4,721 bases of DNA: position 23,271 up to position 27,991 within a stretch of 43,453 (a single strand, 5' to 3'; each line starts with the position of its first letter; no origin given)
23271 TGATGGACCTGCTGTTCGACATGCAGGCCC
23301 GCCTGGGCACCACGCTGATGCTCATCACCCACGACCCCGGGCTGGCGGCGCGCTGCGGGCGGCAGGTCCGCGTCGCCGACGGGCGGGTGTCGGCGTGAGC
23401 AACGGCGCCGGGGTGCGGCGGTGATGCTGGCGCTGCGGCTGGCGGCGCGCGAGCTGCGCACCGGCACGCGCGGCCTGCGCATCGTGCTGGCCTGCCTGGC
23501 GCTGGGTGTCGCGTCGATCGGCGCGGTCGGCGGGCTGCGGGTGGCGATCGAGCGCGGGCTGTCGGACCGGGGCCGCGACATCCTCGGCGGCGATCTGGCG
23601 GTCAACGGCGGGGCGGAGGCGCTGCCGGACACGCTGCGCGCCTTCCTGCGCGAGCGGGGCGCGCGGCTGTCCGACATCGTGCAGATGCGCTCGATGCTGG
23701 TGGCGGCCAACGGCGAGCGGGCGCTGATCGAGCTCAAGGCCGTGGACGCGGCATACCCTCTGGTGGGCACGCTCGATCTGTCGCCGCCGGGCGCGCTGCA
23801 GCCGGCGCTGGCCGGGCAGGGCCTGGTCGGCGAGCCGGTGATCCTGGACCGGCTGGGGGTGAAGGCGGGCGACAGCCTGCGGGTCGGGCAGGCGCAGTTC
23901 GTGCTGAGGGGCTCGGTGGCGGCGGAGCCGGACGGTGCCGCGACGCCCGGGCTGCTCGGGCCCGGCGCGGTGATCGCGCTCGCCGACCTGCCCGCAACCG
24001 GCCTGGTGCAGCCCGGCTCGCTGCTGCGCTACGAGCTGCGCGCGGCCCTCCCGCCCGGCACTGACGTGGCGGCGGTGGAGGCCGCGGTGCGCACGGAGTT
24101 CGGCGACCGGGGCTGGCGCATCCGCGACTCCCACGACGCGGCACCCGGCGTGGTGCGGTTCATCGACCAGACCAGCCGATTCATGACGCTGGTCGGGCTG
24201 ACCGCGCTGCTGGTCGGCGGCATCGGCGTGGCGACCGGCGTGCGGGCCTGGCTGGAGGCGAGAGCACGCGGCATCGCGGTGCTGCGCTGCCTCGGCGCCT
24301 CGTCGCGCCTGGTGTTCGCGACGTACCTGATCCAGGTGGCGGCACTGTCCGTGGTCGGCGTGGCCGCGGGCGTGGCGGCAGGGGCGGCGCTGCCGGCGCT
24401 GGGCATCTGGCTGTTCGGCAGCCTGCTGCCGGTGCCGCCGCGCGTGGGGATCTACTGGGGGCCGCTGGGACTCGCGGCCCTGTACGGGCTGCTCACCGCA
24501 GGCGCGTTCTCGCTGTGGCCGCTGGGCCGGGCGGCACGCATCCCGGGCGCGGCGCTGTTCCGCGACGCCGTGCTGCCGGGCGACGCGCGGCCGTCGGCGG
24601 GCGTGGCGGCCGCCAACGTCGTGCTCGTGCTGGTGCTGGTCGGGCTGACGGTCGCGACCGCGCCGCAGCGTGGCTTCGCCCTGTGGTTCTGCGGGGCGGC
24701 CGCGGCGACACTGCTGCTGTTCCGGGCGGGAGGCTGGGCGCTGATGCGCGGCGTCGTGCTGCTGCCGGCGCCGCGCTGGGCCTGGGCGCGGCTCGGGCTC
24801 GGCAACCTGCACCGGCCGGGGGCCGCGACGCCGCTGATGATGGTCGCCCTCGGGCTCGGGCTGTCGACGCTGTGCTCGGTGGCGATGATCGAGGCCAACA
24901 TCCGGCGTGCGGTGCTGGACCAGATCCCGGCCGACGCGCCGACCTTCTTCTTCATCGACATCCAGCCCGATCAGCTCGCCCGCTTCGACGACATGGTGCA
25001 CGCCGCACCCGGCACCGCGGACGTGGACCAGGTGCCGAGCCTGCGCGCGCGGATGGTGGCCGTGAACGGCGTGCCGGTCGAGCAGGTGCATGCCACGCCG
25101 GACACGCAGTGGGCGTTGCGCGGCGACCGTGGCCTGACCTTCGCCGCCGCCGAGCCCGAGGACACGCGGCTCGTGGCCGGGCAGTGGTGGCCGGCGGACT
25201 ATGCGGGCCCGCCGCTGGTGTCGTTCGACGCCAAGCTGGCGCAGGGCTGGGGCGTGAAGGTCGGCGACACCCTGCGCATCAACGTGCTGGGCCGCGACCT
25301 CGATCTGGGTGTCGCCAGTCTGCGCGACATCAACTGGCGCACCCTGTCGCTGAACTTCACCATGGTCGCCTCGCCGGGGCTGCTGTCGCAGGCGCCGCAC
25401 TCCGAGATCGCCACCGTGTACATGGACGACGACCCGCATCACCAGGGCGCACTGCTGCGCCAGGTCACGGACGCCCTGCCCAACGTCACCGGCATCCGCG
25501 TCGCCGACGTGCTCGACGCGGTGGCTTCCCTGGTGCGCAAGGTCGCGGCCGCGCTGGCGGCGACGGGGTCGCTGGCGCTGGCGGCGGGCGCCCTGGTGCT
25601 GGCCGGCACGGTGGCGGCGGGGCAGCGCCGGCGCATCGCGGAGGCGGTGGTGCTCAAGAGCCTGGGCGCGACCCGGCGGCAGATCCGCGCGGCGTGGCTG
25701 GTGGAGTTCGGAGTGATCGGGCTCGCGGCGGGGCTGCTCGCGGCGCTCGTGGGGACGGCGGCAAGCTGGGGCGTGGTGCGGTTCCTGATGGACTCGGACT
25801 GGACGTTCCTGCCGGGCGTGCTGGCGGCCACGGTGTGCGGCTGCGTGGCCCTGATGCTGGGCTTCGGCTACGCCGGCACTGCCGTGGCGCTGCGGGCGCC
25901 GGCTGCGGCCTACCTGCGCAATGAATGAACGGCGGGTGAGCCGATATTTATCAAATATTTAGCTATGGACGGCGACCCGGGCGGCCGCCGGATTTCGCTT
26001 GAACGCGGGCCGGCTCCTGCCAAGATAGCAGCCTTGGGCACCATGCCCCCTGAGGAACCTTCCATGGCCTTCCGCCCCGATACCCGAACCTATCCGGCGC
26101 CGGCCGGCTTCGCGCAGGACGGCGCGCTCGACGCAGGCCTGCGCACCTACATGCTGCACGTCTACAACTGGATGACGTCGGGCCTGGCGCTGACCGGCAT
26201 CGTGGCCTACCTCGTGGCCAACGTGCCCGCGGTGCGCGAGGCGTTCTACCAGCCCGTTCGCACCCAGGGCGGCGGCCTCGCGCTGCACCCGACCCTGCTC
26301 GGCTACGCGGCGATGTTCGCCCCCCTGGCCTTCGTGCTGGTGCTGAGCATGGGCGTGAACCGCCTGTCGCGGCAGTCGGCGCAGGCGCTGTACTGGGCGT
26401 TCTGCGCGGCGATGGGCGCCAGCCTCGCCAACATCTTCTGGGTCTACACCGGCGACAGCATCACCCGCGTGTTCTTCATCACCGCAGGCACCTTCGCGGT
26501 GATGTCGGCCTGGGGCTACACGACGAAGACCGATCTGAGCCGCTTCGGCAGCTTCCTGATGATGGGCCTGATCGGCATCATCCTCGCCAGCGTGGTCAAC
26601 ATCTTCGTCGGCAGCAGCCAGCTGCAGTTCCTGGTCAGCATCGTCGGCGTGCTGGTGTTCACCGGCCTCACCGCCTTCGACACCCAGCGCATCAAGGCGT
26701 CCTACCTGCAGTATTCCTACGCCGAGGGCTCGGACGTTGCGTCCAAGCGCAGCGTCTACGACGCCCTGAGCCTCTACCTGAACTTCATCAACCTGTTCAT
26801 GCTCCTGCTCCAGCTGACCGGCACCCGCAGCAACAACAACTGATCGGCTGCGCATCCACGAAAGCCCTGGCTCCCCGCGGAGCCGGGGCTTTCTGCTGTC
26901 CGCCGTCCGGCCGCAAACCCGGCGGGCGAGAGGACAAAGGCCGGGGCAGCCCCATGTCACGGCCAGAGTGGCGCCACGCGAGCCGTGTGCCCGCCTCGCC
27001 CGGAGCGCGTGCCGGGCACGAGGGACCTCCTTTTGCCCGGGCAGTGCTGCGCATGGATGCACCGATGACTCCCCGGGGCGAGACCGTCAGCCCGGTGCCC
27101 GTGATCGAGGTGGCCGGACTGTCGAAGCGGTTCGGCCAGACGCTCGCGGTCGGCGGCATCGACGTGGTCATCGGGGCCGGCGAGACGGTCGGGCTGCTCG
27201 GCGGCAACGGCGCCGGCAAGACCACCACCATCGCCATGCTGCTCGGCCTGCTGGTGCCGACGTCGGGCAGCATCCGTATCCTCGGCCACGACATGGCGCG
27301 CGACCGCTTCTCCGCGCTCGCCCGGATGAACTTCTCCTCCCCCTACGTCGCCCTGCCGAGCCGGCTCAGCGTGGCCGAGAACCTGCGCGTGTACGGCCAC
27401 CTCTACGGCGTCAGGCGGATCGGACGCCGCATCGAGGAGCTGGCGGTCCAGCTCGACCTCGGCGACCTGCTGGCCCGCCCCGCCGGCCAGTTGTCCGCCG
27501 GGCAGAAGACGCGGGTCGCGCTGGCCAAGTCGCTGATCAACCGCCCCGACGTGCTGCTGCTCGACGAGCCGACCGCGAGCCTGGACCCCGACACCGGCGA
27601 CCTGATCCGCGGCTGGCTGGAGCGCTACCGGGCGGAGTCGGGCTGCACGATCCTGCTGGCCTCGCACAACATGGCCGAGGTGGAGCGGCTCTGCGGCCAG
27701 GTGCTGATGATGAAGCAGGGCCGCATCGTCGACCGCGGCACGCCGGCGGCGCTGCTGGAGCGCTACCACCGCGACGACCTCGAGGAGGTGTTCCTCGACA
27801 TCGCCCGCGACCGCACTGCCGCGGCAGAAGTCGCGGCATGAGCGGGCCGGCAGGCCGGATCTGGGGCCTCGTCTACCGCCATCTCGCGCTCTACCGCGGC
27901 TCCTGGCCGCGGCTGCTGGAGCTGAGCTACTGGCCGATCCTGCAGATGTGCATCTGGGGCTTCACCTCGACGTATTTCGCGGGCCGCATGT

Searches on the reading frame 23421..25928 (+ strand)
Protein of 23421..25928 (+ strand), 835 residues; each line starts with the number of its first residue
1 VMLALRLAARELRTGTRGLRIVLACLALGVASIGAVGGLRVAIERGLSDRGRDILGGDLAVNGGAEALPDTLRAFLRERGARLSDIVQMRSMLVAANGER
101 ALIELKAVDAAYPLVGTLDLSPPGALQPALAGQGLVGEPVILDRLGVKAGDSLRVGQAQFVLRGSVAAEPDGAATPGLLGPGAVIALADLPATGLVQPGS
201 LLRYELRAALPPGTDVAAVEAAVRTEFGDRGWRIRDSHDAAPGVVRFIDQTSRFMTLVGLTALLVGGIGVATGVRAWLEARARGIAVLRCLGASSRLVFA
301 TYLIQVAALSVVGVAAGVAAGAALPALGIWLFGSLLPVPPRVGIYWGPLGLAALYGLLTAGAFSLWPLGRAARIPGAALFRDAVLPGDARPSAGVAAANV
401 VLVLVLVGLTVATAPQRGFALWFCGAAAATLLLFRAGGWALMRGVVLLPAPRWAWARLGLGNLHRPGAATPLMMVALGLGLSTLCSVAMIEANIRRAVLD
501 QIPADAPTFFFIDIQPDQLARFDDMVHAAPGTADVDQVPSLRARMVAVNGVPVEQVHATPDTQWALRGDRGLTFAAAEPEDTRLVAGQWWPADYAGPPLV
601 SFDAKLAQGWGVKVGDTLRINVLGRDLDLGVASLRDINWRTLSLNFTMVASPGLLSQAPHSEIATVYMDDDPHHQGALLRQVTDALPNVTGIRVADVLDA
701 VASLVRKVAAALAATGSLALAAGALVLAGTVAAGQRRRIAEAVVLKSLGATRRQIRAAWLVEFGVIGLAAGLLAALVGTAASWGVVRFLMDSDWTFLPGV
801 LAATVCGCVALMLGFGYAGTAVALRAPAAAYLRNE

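Call 90: search_protein_families(library=pfam, proteins=[window:23421-25928:+], max_evalue=0.00001)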
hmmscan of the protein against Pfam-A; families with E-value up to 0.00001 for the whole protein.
window:23421-25928:+ (835 aa): 1 family
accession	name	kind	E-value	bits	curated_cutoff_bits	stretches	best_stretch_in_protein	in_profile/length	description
PF02687.27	FtsX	-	6e-19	68.7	25.5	2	257-375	2-119/120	FtsX-like permease C-terminal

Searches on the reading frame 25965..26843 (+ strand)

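Call 90: search_protein_families(library=pfam, proteins=[window:25965-26843:+], max_evalue=0.00001)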
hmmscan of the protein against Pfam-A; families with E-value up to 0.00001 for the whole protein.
window:25965-26843:+ (292 aa): 1 family
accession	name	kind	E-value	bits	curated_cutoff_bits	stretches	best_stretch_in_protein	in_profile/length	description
PF01027.25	Bax1-I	-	2.2e-58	197.9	34.1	1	60-284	1-206/207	Inhibitor of apoptosis-promoting Bax1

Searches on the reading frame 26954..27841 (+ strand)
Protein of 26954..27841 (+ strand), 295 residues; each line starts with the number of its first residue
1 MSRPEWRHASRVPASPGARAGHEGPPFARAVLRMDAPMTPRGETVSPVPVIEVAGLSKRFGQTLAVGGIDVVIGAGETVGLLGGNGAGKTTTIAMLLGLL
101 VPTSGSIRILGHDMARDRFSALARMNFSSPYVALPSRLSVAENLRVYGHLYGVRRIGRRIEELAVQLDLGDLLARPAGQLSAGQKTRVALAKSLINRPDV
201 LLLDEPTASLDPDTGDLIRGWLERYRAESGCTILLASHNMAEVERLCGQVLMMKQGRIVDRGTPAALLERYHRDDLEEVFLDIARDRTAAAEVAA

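Call 90: search_protein_families(library=pfam, proteins=[window:26954-27841:+], max_evalue=0.00001)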
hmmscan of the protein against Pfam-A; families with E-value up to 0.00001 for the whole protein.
window:26954-27841:+ (295 aa): 2 families
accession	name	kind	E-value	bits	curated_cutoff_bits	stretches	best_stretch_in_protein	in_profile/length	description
PF00005.33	ABC_tran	-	2.6e-29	103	25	1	68-208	3-137/137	ABC transporter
PF13304.12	AAA_21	-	6.8e-11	43.2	27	1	163-243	221-303/304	AAA domain, putative AbiEii toxin, Type IV TA system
